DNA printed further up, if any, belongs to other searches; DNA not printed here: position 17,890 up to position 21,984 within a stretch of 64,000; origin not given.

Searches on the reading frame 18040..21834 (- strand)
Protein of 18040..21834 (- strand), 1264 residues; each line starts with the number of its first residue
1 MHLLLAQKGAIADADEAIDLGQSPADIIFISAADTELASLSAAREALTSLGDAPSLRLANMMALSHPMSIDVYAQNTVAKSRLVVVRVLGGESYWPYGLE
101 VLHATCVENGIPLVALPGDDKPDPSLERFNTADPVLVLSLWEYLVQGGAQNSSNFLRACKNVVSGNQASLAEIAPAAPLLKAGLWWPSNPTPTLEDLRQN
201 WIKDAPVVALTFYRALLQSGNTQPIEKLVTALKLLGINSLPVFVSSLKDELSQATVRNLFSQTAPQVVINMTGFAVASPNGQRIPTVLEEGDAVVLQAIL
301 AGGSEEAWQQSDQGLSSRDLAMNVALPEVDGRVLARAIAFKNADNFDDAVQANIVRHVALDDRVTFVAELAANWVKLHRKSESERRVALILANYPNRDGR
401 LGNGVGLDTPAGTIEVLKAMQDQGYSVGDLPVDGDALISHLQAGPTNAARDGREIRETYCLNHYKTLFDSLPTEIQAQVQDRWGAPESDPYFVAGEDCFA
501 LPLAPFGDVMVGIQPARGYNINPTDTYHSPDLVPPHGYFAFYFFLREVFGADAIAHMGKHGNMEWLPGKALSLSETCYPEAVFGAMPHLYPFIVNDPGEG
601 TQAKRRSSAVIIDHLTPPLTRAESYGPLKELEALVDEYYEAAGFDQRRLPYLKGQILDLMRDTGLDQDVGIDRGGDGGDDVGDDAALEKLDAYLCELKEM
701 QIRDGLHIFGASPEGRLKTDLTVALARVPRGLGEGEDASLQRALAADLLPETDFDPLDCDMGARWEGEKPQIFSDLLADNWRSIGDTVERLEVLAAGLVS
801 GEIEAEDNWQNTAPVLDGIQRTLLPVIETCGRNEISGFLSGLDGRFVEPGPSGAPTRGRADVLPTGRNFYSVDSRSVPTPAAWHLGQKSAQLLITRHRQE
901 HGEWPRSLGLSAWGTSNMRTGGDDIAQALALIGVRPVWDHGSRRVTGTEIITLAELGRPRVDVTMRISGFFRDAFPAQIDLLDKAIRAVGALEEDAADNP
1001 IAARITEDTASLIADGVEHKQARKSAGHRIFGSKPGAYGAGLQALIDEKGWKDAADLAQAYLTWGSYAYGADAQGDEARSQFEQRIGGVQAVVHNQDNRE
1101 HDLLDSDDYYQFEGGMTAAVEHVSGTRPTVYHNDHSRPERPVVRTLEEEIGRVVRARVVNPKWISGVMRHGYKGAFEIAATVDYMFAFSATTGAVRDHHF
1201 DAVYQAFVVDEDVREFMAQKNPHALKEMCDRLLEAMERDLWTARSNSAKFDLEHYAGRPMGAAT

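Call 78: search_protein_families(library=pfam, proteins=[window:18040-21834:-], max_evalue=0.00001)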
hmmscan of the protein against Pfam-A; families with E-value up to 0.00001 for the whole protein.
window:18040-21834:- (1264 aa): 1 family
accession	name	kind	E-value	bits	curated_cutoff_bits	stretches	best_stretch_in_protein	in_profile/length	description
PF02514.21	CobN-Mg_chel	-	0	1305.7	24.5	1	141-1246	1-1088/1090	CobN/Magnesium Chelatase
